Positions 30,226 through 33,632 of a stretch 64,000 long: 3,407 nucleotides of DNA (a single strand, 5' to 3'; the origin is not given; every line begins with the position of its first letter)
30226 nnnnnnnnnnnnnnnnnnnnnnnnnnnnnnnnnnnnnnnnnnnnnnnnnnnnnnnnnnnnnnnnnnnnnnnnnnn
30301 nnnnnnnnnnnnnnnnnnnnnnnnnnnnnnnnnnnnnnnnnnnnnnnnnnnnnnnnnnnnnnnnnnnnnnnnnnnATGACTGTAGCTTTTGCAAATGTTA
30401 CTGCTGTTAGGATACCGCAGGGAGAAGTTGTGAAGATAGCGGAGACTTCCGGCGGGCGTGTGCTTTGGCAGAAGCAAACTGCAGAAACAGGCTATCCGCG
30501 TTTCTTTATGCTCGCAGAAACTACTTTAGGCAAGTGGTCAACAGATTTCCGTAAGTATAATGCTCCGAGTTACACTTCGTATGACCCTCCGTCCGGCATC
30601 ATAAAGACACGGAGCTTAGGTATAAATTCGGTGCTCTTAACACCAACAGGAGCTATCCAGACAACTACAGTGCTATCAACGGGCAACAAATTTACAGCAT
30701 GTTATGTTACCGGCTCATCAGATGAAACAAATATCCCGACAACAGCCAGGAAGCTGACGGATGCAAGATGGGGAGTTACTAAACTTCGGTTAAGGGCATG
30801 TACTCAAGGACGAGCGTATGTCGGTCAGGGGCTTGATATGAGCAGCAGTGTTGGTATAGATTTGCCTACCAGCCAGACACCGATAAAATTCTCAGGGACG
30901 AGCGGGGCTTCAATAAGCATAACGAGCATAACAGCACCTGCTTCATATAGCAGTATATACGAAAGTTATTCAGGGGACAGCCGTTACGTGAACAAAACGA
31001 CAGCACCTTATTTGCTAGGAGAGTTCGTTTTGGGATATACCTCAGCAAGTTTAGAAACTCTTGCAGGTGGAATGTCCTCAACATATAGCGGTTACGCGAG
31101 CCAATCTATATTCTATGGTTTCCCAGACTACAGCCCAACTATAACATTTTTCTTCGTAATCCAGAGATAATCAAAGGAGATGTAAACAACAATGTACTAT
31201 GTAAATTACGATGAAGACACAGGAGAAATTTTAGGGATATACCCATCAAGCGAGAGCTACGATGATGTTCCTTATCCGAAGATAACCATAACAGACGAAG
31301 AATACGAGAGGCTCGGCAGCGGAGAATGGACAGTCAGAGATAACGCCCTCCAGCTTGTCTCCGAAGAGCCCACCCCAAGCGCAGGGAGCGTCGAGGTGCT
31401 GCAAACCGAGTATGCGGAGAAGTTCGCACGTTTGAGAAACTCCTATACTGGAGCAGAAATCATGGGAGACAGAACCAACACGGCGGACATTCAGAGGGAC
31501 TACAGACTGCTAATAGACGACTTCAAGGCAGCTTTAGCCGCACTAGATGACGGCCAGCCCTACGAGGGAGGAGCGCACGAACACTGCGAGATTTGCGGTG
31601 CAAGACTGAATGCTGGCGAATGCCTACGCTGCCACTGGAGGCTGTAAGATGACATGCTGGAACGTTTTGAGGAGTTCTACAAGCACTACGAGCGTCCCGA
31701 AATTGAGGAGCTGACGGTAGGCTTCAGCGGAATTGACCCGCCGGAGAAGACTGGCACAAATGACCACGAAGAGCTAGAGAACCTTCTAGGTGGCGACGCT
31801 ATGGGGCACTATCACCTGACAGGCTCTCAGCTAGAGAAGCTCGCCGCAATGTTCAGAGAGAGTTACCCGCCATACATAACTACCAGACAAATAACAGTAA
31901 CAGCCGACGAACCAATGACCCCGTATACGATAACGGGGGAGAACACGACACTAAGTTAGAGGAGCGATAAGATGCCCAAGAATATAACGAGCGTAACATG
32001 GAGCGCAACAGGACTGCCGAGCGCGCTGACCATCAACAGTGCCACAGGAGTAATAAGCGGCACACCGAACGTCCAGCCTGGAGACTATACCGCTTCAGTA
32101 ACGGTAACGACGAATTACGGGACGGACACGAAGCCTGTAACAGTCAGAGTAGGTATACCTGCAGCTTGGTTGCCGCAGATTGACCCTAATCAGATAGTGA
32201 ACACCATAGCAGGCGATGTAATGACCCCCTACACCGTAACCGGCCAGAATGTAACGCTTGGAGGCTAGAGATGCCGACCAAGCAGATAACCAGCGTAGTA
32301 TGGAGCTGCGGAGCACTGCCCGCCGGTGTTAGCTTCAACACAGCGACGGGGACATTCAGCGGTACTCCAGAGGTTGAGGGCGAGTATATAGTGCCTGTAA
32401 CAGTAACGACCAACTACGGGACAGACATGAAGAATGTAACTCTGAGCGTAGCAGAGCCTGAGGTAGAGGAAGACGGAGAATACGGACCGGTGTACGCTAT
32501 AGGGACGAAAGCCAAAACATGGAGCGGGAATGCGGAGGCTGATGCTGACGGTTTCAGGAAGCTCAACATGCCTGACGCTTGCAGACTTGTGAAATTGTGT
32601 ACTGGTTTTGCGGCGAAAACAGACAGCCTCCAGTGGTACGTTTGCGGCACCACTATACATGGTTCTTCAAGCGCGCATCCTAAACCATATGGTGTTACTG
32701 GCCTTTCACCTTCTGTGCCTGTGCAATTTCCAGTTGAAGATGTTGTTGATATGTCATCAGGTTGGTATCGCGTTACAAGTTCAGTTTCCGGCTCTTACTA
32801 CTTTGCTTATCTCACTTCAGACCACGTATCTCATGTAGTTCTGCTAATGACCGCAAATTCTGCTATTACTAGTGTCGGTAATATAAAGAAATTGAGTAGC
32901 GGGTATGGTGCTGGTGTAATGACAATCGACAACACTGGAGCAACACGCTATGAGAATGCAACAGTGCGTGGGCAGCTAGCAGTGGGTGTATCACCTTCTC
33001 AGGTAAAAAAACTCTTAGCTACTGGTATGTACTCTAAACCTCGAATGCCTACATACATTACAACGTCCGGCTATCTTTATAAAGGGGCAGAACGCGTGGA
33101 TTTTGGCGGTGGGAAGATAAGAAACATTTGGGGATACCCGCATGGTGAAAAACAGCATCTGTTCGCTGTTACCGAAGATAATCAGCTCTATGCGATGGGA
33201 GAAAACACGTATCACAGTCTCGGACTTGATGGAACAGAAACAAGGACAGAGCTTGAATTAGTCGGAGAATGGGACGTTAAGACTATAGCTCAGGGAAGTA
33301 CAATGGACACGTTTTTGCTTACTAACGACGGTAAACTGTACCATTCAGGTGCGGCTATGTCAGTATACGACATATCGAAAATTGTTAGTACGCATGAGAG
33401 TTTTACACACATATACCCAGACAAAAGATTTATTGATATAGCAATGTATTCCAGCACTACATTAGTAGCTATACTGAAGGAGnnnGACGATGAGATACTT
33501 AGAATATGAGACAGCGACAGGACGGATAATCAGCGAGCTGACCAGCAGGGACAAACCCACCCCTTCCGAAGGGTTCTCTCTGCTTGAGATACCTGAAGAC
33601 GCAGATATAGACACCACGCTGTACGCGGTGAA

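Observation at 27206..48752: A ~21-kb receptor-binding region built from two reiterated N-terminal adaptor motifs (11 + 8 copies)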

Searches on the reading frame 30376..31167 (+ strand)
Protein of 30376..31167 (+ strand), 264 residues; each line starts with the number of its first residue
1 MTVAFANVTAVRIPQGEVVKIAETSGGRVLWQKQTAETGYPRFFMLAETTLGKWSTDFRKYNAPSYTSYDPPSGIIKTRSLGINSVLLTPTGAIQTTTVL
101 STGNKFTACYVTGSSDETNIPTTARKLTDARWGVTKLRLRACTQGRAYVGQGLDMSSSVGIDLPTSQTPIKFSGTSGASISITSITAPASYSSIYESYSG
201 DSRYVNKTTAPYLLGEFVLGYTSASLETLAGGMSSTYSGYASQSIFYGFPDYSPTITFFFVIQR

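Call 6: search_protein_families(library=pfam, max_evalue=0.01, proteins=[window:30376-31167:+])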
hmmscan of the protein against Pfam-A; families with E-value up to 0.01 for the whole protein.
window:30376-31167:+ (264 aa): 0 families

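Call 11: search_protein_families(library=phrogs, max_evalue=0.001, proteins=[window:30376-31167:+])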
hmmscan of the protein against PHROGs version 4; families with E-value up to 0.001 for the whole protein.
window:30376-31167:+ (264 aa): 0 families
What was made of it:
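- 30376..31170 (+): Distal all-beta head. Its N-terminus is the '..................' joint motif. No family hit (calls 6, 11).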

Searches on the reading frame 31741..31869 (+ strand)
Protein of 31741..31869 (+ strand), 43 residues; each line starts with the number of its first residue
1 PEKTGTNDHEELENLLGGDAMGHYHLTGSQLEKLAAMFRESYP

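Call 34: find_homologous_proteins(query=A2, max_evalue=0.001)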
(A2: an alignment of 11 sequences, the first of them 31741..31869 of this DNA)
Query A2 (11 sequences): 44 candidates shared short words with the query, none scored E <= 0.001.
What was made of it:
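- Tried and rejected: The word-indexed protein search with the 43-residue F1b alignment found nothing at E <= 1e-3, so one of the three searches was wasted (call 34).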

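Call 40: search_protein_representatives(alignment_id=A1)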
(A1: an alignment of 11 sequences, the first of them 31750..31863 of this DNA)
Query: 11 sequences, 38 profile positions. Proteins with E-value up to 0.001 (for the whole library): 398; up to 1e-10: 113; up to 1e-30: 17. The best 150 are listed.
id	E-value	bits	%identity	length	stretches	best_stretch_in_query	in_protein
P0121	2.2e-73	257.5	-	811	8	5-32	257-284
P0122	1.9e-58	209.8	-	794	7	2-36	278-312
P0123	7.5e-57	204.7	-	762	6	2-36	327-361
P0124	3.8e-56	202.4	-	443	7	2-36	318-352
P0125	1.6e-55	200.4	-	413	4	3-36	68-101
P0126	2.2e-49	180.8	-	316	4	1-37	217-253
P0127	1.3e-39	149.5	-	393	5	3-37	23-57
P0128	3.8e-39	148.0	-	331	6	3-37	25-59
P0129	1.5e-38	146.1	-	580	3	2-36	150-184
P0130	2.1e-38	145.6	-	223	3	5-36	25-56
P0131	1.3e-36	139.8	-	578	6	5-33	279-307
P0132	1.5e-35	136.5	-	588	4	2-36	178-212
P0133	8.2e-32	124.5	-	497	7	3-34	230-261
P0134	8.6e-32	124.5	-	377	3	2-36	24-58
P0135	1.1e-31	124.2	-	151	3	2-37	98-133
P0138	5.7e-30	118.6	-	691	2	1-37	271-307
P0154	3.7e-24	100.1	-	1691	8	3-31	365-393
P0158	3.3e-23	97.0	-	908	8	6-27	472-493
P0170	6.1e-19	83.3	-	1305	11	2-33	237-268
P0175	5.3e-18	80.3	-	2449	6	3-31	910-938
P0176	5.6e-18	80.3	-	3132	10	4-32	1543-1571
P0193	7.1e-16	73.5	-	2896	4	2-34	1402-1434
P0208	2.4e-13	65.4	-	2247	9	2-32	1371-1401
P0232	7.3e-11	57.5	-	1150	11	4-31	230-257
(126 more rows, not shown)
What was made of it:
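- Tried and rejected: The exhaustive profile search did work (call 40).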

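Call 46: find_encoding_contigs(protein=P0138, flank=10000, max_places=4)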
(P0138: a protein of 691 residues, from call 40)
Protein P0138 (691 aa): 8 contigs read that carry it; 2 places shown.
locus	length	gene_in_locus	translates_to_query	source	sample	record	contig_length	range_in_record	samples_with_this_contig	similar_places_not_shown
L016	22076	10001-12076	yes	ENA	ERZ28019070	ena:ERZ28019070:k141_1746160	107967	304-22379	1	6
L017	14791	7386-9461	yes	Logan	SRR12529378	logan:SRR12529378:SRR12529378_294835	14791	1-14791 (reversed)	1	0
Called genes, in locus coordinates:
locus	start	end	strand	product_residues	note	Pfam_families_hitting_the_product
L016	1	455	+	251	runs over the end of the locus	?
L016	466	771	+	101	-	-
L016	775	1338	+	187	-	PF24175:SU10_adaptor (weak)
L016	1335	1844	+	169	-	-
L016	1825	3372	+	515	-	-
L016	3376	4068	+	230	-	PF21882:Gp53-like_C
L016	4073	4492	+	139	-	-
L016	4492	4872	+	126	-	-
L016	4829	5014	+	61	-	-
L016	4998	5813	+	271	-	PF18454:Mtd_N, PF22337:Phage_fiber_rpt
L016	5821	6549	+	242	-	PF22337:Phage_fiber_rpt (faint)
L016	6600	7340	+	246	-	-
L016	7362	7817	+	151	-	-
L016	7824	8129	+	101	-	-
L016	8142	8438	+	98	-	PF05345:He_PIG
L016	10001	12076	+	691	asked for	PF00059:Lectin_C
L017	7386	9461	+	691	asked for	PF00059:Lectin_C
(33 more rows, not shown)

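Call 67: search_dna_similar(query=P0121, collection=phages, mode=protein, max_evalue=0.001, max_rows=25)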
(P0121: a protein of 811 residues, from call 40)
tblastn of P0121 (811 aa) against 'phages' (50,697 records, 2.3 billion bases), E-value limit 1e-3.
No match.

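Call 68: search_dna_similar(query=P0170, collection=phages, mode=protein, max_evalue=0.001, max_rows=20)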
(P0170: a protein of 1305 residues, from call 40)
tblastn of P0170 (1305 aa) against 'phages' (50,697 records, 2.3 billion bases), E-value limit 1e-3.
No match.

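Call 70: list_cluster_members(proteins=[P0122, P0125, P0154, P0170, P0176, P0232, P0175, P0193, P0208, P0158])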
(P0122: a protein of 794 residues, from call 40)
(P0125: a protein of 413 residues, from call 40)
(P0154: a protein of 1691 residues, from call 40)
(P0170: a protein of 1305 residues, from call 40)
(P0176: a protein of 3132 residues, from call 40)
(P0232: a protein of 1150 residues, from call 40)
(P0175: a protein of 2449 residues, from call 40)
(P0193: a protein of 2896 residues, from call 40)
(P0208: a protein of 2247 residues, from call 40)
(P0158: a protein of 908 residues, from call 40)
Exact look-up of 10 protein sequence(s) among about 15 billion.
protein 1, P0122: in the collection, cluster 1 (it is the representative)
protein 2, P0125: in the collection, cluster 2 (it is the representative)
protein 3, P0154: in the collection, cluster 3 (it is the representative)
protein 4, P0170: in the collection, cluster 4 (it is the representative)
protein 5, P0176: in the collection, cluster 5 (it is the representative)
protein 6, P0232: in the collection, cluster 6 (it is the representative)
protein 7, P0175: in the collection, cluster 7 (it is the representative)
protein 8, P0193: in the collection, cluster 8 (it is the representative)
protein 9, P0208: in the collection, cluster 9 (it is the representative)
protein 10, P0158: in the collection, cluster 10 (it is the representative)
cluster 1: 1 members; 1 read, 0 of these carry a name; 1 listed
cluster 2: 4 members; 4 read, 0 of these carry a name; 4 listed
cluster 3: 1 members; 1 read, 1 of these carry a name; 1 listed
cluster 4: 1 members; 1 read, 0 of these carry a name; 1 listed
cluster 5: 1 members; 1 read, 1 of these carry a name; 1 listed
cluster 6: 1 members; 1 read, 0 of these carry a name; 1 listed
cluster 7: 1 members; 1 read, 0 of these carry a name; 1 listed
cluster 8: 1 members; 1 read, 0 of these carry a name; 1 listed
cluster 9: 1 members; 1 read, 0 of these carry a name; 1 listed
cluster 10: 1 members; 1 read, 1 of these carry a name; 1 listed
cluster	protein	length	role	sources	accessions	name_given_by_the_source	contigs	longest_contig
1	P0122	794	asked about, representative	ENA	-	-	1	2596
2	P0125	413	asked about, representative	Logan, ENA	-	-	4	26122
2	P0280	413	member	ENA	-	-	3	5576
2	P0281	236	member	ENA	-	-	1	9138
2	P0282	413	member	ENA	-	-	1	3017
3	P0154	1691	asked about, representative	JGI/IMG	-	hypothetical protein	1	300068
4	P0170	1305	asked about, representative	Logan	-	-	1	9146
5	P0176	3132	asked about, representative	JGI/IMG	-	hypothetical protein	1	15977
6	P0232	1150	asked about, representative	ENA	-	-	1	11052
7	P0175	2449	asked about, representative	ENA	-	-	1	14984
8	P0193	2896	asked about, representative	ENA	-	-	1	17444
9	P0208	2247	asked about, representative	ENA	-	-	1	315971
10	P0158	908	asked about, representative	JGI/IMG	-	hypothetical protein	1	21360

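Call 71: search_protein_families(library=pfam, max_evalue=0.001, proteins=[P0125, P0154, P0170, P0176, P0232, P0121, P0158])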
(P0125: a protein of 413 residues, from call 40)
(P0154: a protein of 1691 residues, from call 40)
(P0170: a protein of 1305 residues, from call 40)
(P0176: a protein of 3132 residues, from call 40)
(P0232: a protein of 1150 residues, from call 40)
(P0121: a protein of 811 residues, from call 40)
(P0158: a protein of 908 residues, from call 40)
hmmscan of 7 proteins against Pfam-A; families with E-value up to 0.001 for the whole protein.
P0125 (413 aa): 2 families
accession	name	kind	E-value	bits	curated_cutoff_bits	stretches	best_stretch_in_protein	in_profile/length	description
PF04604.19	L_biotic_typeA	-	0.00013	22.2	21.7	0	17-39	8-29/50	Type-A lantibiotic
PF16371.11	MetallophosN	-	0.00022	21.8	35.6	0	80-99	24-43/77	N terminal of Calcineurin-like phosphoesterase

P0154 (1691 aa): 1 family
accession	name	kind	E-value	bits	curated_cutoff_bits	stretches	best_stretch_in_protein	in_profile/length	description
PF05048.19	NosD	-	8.6e-05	22.5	23.6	1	1328-1486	4-145/212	Periplasmic copper-binding protein (NosD)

P0170 (1305 aa): 0 families

P0176 (3132 aa): 0 families

P0232 (1150 aa): 0 families

P0121 (811 aa): 0 families

P0158 (908 aa): 2 families
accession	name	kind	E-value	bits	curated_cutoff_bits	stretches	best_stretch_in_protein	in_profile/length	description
PF05662.19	YadA_stalk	-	2.1e-15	57.3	28.4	3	78-105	1-28/43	Coiled stalk of trimeric autotransporter adhesin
PF19754.4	DUF6241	-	9.8e-06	26.1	27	0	648-675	57-84/90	Family of unknown function (DUF6241)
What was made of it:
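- Tried and rejected: Only a NosD-type beta-helix and YadA_stalk appeared (call 71).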

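Call 84: search_solved_structures(query=A1, max_evalue=10, show_alignments=3)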
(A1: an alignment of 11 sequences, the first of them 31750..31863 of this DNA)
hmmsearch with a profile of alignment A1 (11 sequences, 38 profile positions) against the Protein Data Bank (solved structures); distinct sequences matched with E-value up to 10: 1.
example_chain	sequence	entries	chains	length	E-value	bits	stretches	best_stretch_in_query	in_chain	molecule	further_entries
2vqa_A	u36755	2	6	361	5.3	9.9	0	20-31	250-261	SLL1358 PROTEIN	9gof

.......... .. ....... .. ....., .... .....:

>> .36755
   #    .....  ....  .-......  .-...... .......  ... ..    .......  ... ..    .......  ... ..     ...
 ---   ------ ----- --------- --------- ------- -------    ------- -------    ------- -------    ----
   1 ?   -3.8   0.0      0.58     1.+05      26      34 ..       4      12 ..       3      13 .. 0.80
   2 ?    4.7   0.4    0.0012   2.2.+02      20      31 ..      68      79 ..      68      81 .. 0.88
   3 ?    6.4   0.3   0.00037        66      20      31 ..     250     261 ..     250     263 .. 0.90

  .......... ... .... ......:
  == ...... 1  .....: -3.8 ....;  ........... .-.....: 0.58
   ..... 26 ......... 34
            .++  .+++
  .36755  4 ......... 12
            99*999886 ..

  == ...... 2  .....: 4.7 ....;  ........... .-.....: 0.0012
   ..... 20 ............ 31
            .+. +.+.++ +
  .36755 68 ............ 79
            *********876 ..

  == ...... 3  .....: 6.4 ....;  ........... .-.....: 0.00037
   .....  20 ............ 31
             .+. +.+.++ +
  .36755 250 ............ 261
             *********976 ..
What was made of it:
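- The F1b profile matches no solved structure (call 84).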

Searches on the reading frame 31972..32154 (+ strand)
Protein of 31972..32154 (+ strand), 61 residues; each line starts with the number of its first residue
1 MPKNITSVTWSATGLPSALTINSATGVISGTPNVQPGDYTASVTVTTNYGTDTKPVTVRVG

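Call 25: search_protein_families(library=pfam, max_evalue=1, proteins=[window:31972-32154:+])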
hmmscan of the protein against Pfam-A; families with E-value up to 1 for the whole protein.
seq(61 aa): 4 families
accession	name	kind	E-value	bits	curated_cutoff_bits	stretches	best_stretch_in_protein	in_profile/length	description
PF05345.18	He_PIG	-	4.9e-14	53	24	1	5-60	34-95/96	Putative Ig domain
PF22352.2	K319L-like_PKD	-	0.00021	21.7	27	1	3-60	26-84/84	K319L-like, PKD domain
PF18957.6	RibLong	-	0.0047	18.2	27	1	10-60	38-92/93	Long Rib domain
PF18911.6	PKD_4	-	0.075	13.5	27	1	35-58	58-81/85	PKD domain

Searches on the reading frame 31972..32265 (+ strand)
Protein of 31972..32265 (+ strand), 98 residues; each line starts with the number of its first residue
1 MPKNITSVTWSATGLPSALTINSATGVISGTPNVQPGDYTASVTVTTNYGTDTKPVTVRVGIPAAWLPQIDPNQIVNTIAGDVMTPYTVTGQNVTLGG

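Call 6: search_protein_families(library=pfam, max_evalue=0.01, proteins=[window:31972-32265:+])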
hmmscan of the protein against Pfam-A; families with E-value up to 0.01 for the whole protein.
window:31972-32265:+ (98 aa): 2 families
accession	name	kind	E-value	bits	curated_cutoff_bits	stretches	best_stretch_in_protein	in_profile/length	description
PF05345.18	He_PIG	-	4.7e-13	49.8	24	1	5-60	34-95/96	Putative Ig domain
PF22352.2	K319L-like_PKD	-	0.00072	19.9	27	1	3-60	26-84/84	K319L-like, PKD domain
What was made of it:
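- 31972..32268 (+): 98-aa link protein: He_PIG profile positions 34-95, followed by a second A-B tail. Pfam 49.8 bits (call 6).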

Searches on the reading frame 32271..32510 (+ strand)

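Call 25: search_protein_families(library=pfam, max_evalue=1, proteins=[window:32271-32510:+])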
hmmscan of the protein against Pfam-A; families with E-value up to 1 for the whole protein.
seq(80 aa): 2 families
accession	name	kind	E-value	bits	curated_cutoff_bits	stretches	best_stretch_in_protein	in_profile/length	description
PF05345.18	He_PIG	-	1.7e-10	41.6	24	1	14-60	46-95/96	Putative Ig domain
PF22352.2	K319L-like_PKD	-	0.0082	16.6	27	1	4-60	26-84/84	K319L-like, PKD domain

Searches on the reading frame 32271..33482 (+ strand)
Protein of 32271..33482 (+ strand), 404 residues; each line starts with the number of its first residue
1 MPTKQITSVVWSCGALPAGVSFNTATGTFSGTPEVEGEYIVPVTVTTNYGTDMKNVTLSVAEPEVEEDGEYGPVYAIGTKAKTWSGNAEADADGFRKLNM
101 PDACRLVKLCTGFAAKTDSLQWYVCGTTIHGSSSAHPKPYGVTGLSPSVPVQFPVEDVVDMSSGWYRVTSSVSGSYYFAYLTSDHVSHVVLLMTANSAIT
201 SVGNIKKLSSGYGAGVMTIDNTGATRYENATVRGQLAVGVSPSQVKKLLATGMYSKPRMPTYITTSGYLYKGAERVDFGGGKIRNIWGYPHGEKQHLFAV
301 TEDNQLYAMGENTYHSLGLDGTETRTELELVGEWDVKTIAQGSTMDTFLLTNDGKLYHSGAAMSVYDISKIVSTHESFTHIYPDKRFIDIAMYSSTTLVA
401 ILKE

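Call 7: search_protein_families(library=pfam, max_evalue=0.01, proteins=[window:32271-33482:+])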
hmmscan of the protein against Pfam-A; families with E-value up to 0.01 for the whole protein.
window:32271-33482:+ (404 aa): 4 families
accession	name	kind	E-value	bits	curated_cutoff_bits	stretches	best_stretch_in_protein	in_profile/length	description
PF05345.18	He_PIG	-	2e-09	38.2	24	1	14-60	46-95/96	Putative Ig domain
PF25390.1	WD40_RLD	-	2e-09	37.7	150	1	276-362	194-273/363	RCC1-like domain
PF13540.12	RCC1_2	-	2.9e-06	27.4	22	1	295-314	9-28/30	Regulator of chromosome condensation (RCC1) repeat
PF00415.24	RCC1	-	0.0029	18.6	21.7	0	303-330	1-31/50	Regulator of chromosome condensation (RCC1) repeat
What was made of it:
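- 32271..33485 (+): Partial He_PIG (profile 46-95) followed by an RCC1-like propeller head. Pfam hits in call 7.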
